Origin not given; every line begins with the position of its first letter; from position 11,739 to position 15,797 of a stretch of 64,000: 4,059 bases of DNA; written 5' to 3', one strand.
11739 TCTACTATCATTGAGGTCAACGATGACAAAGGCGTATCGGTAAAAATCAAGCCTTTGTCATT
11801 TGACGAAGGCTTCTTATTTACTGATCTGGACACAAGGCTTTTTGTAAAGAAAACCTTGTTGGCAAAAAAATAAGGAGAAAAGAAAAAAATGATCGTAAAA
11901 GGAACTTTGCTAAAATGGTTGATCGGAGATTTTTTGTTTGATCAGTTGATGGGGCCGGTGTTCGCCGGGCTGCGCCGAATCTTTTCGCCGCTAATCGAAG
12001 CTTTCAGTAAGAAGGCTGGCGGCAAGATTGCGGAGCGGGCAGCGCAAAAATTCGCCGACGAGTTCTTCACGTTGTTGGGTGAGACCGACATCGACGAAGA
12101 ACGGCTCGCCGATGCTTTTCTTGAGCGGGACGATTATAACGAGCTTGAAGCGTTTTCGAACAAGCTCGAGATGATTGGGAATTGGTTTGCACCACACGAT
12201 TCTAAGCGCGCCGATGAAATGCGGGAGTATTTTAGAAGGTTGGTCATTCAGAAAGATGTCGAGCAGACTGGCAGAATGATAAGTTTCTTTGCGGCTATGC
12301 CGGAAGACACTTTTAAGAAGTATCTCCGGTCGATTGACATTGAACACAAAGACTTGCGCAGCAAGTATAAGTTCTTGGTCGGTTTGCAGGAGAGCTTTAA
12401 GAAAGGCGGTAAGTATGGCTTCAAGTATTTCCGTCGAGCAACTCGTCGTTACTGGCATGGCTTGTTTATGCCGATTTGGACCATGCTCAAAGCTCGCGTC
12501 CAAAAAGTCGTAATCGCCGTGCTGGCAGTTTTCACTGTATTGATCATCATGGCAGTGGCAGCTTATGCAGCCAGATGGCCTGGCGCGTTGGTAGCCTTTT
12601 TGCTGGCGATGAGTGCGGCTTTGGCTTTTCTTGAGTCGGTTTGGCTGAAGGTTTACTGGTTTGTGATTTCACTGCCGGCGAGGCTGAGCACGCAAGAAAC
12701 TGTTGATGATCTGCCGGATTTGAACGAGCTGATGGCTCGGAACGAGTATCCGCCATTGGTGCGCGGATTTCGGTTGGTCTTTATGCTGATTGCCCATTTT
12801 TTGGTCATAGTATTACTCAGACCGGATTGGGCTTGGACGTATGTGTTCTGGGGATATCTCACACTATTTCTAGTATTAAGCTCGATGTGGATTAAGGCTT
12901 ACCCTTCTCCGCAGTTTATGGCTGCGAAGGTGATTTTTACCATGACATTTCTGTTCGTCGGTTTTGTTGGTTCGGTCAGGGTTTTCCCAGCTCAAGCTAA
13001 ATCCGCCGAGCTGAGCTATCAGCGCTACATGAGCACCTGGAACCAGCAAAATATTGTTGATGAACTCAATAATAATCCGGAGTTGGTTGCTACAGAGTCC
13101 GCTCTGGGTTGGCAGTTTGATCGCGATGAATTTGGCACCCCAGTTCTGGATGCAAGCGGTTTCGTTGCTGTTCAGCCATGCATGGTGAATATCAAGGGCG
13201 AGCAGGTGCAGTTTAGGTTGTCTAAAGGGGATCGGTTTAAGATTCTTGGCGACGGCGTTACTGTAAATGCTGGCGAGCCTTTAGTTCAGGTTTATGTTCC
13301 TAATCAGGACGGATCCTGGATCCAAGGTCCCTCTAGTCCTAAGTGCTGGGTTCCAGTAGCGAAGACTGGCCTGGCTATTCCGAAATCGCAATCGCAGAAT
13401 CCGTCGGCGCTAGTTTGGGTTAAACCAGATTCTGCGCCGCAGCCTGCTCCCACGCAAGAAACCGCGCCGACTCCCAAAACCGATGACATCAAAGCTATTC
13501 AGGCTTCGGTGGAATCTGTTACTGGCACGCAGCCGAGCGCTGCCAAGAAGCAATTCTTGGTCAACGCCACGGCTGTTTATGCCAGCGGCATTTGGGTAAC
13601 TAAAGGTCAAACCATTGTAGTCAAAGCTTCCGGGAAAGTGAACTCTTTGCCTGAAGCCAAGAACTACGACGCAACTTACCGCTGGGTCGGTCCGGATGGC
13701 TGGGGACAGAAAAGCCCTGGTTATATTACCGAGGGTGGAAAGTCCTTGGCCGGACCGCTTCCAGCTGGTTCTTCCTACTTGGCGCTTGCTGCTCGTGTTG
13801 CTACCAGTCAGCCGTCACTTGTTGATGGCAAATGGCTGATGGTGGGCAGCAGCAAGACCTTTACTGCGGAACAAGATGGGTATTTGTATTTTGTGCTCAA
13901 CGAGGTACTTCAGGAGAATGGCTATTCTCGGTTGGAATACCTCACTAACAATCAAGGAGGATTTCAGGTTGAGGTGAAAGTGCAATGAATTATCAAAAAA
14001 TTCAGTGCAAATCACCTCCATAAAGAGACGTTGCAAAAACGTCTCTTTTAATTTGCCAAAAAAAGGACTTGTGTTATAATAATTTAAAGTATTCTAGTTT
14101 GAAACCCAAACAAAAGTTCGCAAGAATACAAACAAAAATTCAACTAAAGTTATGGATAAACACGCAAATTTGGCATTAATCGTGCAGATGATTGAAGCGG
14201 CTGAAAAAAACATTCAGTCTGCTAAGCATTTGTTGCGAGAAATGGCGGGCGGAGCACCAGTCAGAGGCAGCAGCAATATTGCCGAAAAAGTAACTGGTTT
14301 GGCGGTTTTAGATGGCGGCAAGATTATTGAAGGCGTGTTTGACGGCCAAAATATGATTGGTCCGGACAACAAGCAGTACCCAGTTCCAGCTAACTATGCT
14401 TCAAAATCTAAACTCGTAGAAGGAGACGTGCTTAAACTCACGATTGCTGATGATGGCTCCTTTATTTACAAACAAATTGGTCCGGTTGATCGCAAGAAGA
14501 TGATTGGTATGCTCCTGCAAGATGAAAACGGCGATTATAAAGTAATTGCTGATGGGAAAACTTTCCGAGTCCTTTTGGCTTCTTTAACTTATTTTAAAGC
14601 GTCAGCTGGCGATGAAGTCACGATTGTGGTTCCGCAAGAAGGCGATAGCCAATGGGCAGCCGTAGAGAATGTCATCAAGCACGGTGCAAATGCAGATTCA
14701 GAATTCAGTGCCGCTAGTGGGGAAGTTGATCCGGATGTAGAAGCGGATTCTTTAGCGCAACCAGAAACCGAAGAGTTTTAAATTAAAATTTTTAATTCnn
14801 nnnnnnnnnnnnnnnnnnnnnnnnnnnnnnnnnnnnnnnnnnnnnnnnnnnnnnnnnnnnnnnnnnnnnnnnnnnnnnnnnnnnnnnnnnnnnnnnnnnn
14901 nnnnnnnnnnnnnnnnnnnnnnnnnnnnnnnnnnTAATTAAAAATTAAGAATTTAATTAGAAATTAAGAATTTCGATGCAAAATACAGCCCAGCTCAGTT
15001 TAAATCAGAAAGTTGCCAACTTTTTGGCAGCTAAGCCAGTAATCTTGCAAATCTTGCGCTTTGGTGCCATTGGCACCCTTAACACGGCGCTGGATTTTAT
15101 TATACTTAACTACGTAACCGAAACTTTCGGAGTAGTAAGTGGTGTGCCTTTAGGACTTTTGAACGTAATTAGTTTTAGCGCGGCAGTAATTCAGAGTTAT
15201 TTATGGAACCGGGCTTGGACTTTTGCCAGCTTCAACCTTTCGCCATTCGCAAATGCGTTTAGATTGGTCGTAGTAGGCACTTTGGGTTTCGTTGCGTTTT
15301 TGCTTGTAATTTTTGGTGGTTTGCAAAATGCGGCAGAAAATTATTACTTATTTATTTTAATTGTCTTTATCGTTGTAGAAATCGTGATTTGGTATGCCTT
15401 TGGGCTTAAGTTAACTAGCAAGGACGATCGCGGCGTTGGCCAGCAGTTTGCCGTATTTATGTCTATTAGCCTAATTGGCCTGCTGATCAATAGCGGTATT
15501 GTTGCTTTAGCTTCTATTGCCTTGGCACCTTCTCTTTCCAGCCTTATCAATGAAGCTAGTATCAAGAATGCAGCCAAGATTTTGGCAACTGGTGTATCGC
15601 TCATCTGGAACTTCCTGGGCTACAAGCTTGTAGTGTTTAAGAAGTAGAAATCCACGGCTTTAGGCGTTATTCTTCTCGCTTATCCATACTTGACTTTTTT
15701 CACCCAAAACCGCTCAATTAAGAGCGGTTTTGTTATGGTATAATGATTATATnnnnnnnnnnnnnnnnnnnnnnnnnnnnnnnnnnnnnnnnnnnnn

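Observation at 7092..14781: ATPase-centred membrane gene cluster: T4CP-like (VirD4/TraG) ATPase with 400-aa novel N-region plus three uncharacterised membrane proteins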

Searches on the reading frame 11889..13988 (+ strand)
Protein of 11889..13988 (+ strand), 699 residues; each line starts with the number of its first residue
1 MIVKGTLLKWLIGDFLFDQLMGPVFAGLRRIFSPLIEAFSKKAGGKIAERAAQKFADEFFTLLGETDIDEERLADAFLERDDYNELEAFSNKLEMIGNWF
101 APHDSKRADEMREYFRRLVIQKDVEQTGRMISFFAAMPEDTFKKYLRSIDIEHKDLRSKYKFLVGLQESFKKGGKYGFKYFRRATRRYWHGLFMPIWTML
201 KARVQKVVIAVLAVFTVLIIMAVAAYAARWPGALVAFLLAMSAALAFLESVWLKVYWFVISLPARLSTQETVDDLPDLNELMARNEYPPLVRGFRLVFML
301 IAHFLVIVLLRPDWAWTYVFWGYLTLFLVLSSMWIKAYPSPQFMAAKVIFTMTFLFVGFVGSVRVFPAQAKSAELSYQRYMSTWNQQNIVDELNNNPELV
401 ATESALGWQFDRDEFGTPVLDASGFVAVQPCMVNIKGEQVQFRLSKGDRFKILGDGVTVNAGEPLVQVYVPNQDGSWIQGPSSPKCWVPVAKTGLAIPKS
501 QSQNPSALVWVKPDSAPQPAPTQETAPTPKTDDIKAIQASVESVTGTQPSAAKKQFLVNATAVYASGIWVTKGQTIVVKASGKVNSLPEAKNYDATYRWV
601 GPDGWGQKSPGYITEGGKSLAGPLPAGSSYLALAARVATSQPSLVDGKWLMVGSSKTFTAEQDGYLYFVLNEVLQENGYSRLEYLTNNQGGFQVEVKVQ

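Call 4: search_protein_families(library=pfam, proteins=[window:11889-13988:+], max_evalue=0.1)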
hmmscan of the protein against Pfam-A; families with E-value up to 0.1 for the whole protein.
window:11889-13988:+ (699 aa): 0 families

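Call 5: search_protein_families(library=ncbifam, proteins=[window:11889-13988:+], max_evalue=0.1)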
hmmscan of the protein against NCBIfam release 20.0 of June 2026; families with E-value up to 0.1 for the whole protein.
window:11889-13988:+ (699 aa): 0 families

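Call 46: search_protein_families(library=phrogs, proteins=[window:11889-13988:+], max_evalue=0.01)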
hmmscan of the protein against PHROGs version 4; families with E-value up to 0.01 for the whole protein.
window:11889-13988:+ (699 aa): 0 families

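Call 47: search_protein_families(library=padloc, proteins=[window:11889-13988:+], max_evalue=0.01)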
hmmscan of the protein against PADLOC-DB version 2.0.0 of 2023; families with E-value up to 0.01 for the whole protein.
window:11889-13988:+ (699 aa): 0 families

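Call 63: search_solved_structures(query=window:11889-13988:+, max_evalue=1)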
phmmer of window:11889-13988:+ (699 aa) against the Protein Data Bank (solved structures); distinct sequences matched with E-value up to 1: 0.

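Call 90: search_dna_similar(query=window:11889-13988:+, collection=plasmids, mode=protein, max_rows=10, max_evalue=0.001)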
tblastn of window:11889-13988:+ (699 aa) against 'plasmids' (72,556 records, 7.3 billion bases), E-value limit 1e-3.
No match.

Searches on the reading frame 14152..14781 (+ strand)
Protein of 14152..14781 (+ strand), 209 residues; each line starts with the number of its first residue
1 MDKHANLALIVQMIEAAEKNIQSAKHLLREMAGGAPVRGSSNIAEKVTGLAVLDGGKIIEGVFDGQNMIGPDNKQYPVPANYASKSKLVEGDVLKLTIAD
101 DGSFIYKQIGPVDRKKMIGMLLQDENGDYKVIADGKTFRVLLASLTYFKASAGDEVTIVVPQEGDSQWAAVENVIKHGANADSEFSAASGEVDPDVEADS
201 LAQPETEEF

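Call 4: search_protein_families(library=pfam, proteins=[window:14152-14781:+], max_evalue=0.1)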
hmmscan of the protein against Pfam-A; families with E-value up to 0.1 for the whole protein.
window:14152-14781:+ (209 aa): 2 families
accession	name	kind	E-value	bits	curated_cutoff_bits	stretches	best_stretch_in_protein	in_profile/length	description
PF18141.7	UPF1_1B_dom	-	0.011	16.2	28.5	0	146-186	30-70/93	RNA helicase UPF1, 1B domain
PF04014.23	MazE_antitoxin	-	0.08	13.4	24.7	0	79-105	13-39/48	Antidote-toxin recognition MazE, bacterial antitoxin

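Call 5: search_protein_families(library=ncbifam, proteins=[window:14152-14781:+], max_evalue=0.1)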
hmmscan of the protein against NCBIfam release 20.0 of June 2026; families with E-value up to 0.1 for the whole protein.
window:14152-14781:+ (209 aa): 0 families

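Call 21: find_homologous_proteins(query=window:14152-14781:+)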
Query window:14152-14781:+ (209 aa): 8000 proteins with E <= 0.001 among 8000 candidates; the best 120 are listed.
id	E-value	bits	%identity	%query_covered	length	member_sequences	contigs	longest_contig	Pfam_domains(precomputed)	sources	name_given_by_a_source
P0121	1.1e-129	448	100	100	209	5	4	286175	-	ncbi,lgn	-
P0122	1.9e-118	411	91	100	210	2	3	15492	-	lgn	-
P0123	2.4e-113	395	87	100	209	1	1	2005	-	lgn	-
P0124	3.2e-111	388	86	100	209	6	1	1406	-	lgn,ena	-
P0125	4.0e-110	384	85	100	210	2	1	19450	-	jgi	jgi:hypothetical protein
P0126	9.1e-110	383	86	100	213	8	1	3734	-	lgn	-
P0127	4.5e-107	374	83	100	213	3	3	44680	-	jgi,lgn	jgi:hypothetical protein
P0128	4.3e-104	365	83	100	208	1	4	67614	-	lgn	-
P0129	3.1e-100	352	78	100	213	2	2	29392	-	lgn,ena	-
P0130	3.4e-100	352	80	100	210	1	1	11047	-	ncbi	-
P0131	9.0e-100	351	81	100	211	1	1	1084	-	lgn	-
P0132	5.6e-99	348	78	100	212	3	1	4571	-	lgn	-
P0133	1.3e-98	347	78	100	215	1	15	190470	-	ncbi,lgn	-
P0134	2.8e-98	346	78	100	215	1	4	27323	-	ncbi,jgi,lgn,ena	jgi:hypothetical protein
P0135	4.8e-98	345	78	100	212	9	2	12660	-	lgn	-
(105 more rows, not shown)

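Call 46: search_protein_families(library=phrogs, proteins=[window:14152-14781:+], max_evalue=0.01)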
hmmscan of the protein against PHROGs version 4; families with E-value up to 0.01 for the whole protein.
window:14152-14781:+ (209 aa): 0 families

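Call 47: search_protein_families(library=padloc, proteins=[window:14152-14781:+], max_evalue=0.01)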
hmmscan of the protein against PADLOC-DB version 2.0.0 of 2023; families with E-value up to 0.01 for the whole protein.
window:14152-14781:+ (209 aa): 0 families

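Call 64: search_solved_structures(query=window:14152-14781:+, max_evalue=1)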
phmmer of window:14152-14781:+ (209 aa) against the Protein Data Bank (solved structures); distinct sequences matched with E-value up to 1: 0.

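Call 71: search_solved_structures(query=A4, max_evalue=10)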
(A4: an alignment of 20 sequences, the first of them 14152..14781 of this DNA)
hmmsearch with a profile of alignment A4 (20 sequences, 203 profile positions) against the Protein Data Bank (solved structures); distinct sequences matched with E-value up to 10: 1.
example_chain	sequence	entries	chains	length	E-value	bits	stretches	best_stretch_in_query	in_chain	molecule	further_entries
1f94_A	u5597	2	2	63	1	12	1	90-133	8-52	BUCANDIN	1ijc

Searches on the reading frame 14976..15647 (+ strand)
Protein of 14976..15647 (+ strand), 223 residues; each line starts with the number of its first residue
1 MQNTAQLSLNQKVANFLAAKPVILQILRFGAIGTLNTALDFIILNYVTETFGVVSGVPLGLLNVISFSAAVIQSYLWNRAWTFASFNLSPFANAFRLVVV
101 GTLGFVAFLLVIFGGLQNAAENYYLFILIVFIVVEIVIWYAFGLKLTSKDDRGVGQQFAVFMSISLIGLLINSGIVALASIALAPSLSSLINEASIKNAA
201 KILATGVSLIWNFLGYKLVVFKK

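Call 4: search_protein_families(library=pfam, proteins=[window:14976-15647:+], max_evalue=0.1)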
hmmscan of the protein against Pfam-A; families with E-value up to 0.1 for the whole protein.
window:14976-15647:+ (223 aa): 1 family
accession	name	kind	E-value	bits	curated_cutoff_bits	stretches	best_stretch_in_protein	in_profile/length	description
PF04138.20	GtrA_DPMS_TM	-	6e-14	52.7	26.1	2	28-140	1-109/117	GtrA/DPMS, transmembrane domain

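Call 5: search_protein_families(library=ncbifam, proteins=[window:14976-15647:+], max_evalue=0.1)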
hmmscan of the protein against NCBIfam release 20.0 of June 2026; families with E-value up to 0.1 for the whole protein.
window:14976-15647:+ (223 aa): 3 families
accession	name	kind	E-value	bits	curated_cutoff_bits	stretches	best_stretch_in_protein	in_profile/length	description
NF011751.0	PRK15204.1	equivalog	0.0068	15.1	907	1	62-131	102-170/476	undecaprenyl-phosphate galactose phosphotransferase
TIGR02866.1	CoxB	equivalog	0.035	13.7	147.7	1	126-213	20-105/202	cytochrome c oxidase subunit II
TIGR04154.1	archaeo_STT3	subfamily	0.07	11.4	450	1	41-146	221-326/831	oligosaccharyl transferase, archaeosortase A system-associated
